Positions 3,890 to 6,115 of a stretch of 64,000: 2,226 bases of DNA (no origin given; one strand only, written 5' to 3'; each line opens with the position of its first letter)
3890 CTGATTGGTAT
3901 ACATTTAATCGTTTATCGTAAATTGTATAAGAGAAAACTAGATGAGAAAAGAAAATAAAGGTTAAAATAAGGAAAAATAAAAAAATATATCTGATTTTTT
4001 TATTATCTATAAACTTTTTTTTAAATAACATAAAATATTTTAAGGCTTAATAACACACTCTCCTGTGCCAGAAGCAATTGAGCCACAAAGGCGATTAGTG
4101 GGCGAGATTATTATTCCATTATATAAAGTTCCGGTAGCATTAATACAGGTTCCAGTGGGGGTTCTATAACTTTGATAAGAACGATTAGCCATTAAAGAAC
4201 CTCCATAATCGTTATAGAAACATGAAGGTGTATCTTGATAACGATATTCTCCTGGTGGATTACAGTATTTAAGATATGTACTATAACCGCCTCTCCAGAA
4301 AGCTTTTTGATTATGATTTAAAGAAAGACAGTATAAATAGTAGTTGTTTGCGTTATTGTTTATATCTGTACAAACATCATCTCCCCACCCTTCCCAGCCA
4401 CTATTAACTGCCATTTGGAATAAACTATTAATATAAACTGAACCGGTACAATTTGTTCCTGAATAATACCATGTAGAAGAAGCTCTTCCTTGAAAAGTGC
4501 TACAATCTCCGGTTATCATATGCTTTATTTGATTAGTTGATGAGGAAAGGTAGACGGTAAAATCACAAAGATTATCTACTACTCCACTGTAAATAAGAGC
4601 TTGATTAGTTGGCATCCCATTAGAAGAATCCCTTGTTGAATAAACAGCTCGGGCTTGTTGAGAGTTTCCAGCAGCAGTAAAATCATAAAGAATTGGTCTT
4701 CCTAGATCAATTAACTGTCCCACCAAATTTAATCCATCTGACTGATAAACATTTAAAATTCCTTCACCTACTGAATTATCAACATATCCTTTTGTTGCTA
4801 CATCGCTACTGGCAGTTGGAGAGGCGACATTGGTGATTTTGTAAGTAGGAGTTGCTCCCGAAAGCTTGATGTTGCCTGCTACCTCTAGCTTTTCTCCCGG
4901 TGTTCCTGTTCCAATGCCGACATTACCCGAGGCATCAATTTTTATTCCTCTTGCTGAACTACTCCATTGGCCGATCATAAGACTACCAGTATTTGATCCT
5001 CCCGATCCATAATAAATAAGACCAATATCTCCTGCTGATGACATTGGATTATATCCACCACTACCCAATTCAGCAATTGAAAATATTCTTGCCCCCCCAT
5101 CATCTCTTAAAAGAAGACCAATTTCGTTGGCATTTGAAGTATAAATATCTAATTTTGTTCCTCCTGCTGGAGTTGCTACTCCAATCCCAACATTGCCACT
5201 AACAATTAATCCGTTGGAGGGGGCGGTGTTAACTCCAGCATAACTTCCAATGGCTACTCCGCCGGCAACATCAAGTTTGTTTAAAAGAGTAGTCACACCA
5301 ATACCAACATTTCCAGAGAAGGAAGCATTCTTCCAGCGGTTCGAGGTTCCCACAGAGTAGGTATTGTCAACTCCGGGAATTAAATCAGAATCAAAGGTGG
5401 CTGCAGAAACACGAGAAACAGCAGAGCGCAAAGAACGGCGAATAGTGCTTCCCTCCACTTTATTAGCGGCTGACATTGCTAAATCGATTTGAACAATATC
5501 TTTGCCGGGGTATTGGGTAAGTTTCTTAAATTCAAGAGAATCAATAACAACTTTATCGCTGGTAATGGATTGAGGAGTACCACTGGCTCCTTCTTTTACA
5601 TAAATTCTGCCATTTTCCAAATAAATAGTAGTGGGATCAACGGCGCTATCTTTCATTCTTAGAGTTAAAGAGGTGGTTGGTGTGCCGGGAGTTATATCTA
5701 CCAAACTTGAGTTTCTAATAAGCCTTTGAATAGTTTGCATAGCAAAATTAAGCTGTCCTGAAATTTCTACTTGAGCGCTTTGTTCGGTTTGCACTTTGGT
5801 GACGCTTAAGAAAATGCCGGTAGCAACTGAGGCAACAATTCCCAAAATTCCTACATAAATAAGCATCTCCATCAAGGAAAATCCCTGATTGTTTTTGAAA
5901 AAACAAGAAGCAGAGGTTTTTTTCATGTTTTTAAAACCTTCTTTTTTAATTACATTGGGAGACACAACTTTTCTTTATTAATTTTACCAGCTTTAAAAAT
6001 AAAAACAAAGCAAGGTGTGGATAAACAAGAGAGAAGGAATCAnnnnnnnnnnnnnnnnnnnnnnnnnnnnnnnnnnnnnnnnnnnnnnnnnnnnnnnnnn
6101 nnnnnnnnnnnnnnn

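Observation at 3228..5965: Pilin-like adhesin and a standalone duplicate of its Cys-rich tip domain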

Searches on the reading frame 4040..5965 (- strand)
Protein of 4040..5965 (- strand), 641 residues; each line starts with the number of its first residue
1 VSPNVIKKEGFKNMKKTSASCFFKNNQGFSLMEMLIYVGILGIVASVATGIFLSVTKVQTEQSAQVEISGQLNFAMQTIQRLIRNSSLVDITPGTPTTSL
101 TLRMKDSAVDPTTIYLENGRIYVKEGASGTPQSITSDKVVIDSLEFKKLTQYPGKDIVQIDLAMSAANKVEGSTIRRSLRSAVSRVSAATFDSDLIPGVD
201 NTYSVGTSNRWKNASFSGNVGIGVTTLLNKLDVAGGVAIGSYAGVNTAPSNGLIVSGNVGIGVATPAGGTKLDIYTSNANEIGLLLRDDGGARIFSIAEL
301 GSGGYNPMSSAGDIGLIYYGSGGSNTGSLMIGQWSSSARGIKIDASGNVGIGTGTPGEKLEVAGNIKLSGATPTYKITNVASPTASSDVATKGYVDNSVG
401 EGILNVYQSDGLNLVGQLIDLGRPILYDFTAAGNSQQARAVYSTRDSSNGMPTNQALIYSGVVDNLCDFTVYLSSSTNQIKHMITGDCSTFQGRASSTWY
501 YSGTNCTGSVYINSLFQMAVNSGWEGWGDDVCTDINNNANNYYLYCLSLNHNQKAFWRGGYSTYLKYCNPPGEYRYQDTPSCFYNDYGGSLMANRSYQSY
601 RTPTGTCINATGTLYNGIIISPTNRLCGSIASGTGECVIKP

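Call 4: search_protein_families(library=pfam, proteins=[window:4043-5965:-], max_evalue=1)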
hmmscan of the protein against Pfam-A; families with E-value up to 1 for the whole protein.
window:4043-5965:- (641 aa): 1 family
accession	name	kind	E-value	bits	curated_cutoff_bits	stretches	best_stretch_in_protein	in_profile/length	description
PF07963.17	N_methyl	-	3.7e-06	26.7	21.2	1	24-48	2-26/27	Prokaryotic N-terminal methylation motif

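Call 5: search_protein_families(library=ncbifam, proteins=[window:4043-5965:-], max_evalue=1)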
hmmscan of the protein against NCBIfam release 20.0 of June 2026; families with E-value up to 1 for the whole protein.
window:4043-5965:- (641 aa): 8 families
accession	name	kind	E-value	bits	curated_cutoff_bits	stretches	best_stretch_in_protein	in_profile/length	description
NF041775.1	typeIV_PilA_Myxo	equivalog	0.00028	20.9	400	1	20-67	4-47/214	type IV pilin protein PilA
NF041013.1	T4P_ComGE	equivalog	0.0021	18.1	49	1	24-80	1-57/83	competence type IV pilus minor pilin ComGE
TIGR02532.1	IV_pilin_GFxxxE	domain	0.0024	17.7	16.3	1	27-48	2-23/24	prepilin-type N-terminal cleavage/methylation domain-containing protein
TIGR01710.1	typeII_sec_gspG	equivalog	0.016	15.3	88.85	1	27-75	1-48/134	type II secretion system major pseudopilin GspG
TIGR01708.2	typeII_sec_gspH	equivalog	0.016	15.2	80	1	27-75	2-50/169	type II secretion system minor pseudopilin GspH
NF041002.1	pilin_ComGF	equivalog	0.027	14.7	80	1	26-91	1-63/139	competence type IV pilus minor pilin ComGF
NF007848.0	PRK10557.1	equivalog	0.049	12.9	120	1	24-84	8-68/192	prepilin peptidase-dependent protein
TIGR02596.1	TIGR02596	subfamily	0.15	12.1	70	1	29-82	1-54/196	Verru_Chthon cassette protein D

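Call 10: find_homologous_proteins(query=window:4043-5965:-)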
Query window:4043-5965:- (641 aa): 391 proteins with E <= 0.001 among 8000 candidates; the best 120 are listed.
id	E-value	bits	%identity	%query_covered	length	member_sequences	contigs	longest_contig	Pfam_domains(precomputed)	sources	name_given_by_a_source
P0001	0.0e+0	1426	100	100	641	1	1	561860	PF07963.18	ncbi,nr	ncbi:MAG: hypothetical protein KatS3mg098_276 [Candidatus Parcubacteria bacterium]|nr:MAG: hypotheti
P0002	2.1e-245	834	99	63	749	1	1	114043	PF07963.18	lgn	-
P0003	1.2e-238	812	71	98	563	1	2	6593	PF07963.18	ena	-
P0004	1.1e-236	805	65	99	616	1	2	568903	PF07963.18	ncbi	-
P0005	9.5e-216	736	86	60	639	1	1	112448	PF07963.18,PF07588.18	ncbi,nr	ncbi:MAG: prepilin-type N-terminal cleavage/methylation domain-containing protein [Patescibacteria g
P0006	2.2e-105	371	56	59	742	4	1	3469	PF13385.14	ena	-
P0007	5.7e-105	370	64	39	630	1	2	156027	PF07588.18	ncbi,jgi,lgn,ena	ncbi:MAG: DUF1554 domain-containing protein [Candidatus Paceibacterota bacterium]|jgi:type II secret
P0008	6.2e-104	367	53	60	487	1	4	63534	-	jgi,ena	-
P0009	8.0e-103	363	41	97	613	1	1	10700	PF07963.18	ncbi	-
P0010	1.5e-98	349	51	56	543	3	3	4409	-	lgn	-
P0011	2.5e-96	342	38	96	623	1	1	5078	-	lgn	-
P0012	2.4e-95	338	55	58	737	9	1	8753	PF13385.14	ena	-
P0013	1.3e-88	316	50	59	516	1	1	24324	-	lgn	-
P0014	1.3e-77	280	44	58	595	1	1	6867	-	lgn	-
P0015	1.8e-73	266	45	49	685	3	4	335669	-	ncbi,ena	-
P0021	2.4e-64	236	44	59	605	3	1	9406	PF21722.5,PF07963.18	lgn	-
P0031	3.1e-60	222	39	54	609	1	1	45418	PF07963.18,PF07484.18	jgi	-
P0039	4.0e-55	205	46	39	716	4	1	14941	PF07963.18,PF00404.25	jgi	-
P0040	1.2e-54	204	48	31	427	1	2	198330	PF07963.18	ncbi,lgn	-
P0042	9.4e-54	201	39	52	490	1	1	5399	PF07963.18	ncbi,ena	-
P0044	6.8e-50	188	38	61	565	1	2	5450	PF07963.18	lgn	-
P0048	4.1e-48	182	37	57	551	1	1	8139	PF07963.18,PF13884.12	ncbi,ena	ncbi:MAG: tail fiber domain-containing protein [Patescibacteria group bacterium]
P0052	8.3e-46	175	34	54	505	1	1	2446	PF07963.18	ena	-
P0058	1.7e-44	170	36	54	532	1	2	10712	PF07963.18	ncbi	-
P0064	1.4e-42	164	44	31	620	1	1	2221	PF07963.18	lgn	-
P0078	1.2e-34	138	31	61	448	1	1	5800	PF07963.18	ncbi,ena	-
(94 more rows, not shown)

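Call 14: find_encoding_contigs(protein=P0002, flank=8000, max_places=3)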
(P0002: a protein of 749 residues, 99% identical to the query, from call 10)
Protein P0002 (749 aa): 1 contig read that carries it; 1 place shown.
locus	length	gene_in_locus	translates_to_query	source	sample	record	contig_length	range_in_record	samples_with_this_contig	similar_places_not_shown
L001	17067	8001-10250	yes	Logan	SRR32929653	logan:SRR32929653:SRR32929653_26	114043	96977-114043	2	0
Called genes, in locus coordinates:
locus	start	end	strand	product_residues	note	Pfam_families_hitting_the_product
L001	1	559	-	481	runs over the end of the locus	PF00478:IMPDH, PF03060:NMO (faint), PF00571:CBS, PF01070:FMN_dh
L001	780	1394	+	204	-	-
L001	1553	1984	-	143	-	-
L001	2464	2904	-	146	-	PF00075:RNase_H, PF13456:RVT_3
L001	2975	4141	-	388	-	PF00162:PGK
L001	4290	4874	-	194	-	-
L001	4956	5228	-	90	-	-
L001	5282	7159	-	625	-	PF00009:GTP_EFTU, PF22042:EF-G_D2 (weak), PF03144:GTP_EFTU_D2, PF14492:EFG_III, PF00679:EFG_C, PF06421:LepA_C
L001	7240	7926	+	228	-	PF10502:Peptidase_S26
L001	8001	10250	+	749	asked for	PF07963:N_methyl (faint)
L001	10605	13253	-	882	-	PF07517:SecA_DEAD, PF01043:SecA_PP_bind, PF21090:P-loop_SecA, PF07516:SecA_SW, PF02810:SEC-C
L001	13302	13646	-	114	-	PF02482:Ribosomal_S30AE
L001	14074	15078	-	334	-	PF01565:FAD_binding_4, PF02873:MurB_C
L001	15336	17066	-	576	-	?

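Call 15: find_encoding_contigs(protein=P0004, flank=8000, max_places=3)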
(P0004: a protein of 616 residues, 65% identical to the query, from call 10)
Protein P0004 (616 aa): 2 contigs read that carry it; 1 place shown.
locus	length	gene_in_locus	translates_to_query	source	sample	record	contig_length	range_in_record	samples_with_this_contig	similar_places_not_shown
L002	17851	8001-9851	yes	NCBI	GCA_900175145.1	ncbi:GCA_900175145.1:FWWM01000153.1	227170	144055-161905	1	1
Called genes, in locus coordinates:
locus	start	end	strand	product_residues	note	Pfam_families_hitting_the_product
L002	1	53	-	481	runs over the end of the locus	PF00478:IMPDH, PF03060:NMO (faint), PF00571:CBS, PF01070:FMN_dh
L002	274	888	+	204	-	-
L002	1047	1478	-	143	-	-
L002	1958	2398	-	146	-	PF00075:RNase_H, PF13456:RVT_3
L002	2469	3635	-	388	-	PF00162:PGK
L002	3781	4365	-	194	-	-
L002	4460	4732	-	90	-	-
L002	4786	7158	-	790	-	PF00009:GTP_EFTU, PF13366:PDDEXK_3, PF00009:GTP_EFTU, PF03144:GTP_EFTU_D2, PF22042:EF-G_D2 (weak), PF14492:EFG_III, PF00679:EFG_C, PF06421:LepA_C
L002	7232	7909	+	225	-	PF10502:Peptidase_S26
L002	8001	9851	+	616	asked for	PF07963:N_methyl (weak)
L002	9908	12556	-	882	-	PF07517:SecA_DEAD, PF01043:SecA_PP_bind, PF21090:P-loop_SecA, PF07516:SecA_SW, PF02810:SEC-C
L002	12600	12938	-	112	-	PF02482:Ribosomal_S30AE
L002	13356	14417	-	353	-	PF01565:FAD_binding_4, PF02873:MurB_C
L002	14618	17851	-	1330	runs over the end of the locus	PF18998:Flg_new_2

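Call 16: find_encoding_contigs(protein=P0005, flank=8000, max_places=3)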
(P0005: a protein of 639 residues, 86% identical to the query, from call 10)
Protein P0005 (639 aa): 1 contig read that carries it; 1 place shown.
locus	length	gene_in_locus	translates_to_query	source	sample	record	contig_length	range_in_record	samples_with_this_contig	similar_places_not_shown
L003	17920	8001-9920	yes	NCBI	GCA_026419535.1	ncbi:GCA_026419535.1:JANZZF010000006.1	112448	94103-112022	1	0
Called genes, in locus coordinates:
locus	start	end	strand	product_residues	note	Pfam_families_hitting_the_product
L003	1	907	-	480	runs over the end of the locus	-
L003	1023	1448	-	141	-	-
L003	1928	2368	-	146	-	PF00075:RNase_H, PF13456:RVT_3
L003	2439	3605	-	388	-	PF00162:PGK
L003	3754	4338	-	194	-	-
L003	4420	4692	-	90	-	-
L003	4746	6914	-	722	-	PF13366:PDDEXK_3, PF00009:GTP_EFTU, PF22042:EF-G_D2 (weak), PF03144:GTP_EFTU_D2, PF14492:EFG_III, PF00679:EFG_C, PF06421:LepA_C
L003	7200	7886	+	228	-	PF10502:Peptidase_S26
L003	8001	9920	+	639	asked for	PF07963:N_methyl (faint), PF07588:DUF1554 (weak)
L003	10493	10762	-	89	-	-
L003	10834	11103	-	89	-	-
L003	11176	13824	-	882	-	PF07517:SecA_DEAD, PF01043:SecA_PP_bind, PF21090:P-loop_SecA, PF07516:SecA_SW, PF02810:SEC-C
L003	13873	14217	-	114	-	PF02482:Ribosomal_S30AE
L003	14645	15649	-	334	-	PF01565:FAD_binding_4, PF02873:MurB_C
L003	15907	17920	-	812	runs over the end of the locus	PF18998:Flg_new_2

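Call 46: find_encoding_contigs(protein=P0003, flank=6000, max_places=3)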
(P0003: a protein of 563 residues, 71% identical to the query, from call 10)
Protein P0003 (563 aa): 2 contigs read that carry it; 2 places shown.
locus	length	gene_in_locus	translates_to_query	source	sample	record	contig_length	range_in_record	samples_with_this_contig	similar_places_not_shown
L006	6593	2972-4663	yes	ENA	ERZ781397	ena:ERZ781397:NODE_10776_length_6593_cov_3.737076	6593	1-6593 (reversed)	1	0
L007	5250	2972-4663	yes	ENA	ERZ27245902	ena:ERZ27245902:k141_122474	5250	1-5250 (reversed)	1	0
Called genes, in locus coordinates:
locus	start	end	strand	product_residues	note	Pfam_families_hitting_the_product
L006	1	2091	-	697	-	?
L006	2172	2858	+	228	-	PF10502:Peptidase_S26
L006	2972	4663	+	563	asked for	PF07963:N_methyl (faint)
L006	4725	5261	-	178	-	PF01931:NTPase_I-T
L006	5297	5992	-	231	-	PF01797:Y1_Tnp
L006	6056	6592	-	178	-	?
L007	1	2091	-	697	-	?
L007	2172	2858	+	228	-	PF10502:Peptidase_S26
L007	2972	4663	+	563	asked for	PF07963:N_methyl (faint)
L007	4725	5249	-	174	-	?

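Call 47: find_encoding_contigs(protein=P0015, flank=8000, max_places=3)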
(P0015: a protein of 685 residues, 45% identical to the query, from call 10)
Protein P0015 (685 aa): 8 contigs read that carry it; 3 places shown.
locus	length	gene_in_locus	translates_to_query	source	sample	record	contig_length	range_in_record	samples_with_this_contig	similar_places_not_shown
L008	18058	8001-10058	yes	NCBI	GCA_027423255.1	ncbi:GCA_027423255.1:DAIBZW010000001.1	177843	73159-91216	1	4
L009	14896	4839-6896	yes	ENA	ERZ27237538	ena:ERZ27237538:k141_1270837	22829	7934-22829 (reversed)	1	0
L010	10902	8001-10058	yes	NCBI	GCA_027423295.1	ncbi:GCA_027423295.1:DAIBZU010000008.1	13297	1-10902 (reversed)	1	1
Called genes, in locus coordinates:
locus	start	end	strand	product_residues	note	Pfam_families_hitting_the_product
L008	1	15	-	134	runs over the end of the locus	-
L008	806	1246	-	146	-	PF00075:RNase_H, PF13456:RVT_3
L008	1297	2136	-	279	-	PF01368:DHH (weak), PF02272:DHHA1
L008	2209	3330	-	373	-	PF00162:PGK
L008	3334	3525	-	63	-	PF01541:GIY-YIG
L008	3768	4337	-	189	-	-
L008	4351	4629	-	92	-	-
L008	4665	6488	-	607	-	PF00009:GTP_EFTU, PF22042:EF-G_D2 (weak), PF03144:GTP_EFTU_D2 (weak), PF14492:EFG_III, PF00679:EFG_C, PF06421:LepA_C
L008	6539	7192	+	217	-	PF10502:Peptidase_S26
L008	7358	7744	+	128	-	PF04480:DUF559, PF18741:MTES_1575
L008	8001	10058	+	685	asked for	-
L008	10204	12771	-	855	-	PF07517:SecA_DEAD, PF01043:SecA_PP_bind, PF21090:P-loop_SecA, PF07516:SecA_SW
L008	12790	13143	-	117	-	PF02482:Ribosomal_S30AE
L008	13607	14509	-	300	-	PF01565:FAD_binding_4, PF02873:MurB_C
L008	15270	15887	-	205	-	PF04138:GtrA_DPMS_TM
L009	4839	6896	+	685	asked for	-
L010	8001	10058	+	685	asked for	-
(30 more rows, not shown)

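Call 48: find_encoding_contigs(protein=P0009, flank=8000, max_places=3)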
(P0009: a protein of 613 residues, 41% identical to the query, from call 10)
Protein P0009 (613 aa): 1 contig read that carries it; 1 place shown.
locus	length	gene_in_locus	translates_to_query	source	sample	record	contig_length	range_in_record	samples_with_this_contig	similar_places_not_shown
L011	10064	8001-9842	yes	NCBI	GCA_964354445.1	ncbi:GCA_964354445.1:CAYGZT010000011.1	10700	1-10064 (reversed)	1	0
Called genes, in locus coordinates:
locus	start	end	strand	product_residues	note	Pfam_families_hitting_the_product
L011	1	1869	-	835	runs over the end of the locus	?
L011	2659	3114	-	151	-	PF13456:RVT_3, PF00075:RNase_H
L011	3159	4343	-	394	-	PF00162:PGK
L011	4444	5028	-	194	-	-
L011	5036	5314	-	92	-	PF04977:DivIC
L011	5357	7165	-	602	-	PF00009:GTP_EFTU, PF22042:EF-G_D2 (weak), PF14492:EFG_III (weak), PF00679:EFG_C, PF06421:LepA_C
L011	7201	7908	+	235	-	PF10502:Peptidase_S26 (weak)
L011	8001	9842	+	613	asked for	PF07963:N_methyl (faint)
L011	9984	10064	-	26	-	?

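Call 50: search_protein_families(library=phrogs, proteins=[window:4043-5965:-], max_evalue=0.1)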
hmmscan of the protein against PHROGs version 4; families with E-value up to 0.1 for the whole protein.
window:4043-5965:- (641 aa): 5 families
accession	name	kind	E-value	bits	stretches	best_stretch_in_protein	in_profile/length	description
phrog_13280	-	unknown function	4.5e-07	30.7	1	27-72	4-53/67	-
phrog_27437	-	unknown function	0.00073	20.7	1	24-69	5-50/140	-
phrog_11596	-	unknown function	0.0024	18.7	1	25-77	4-56/187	-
phrog_10597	-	unknown function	0.0049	17.7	1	24-48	2-26/59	-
phrog_28668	-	unknown function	0.073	14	0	340-373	23-56/153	-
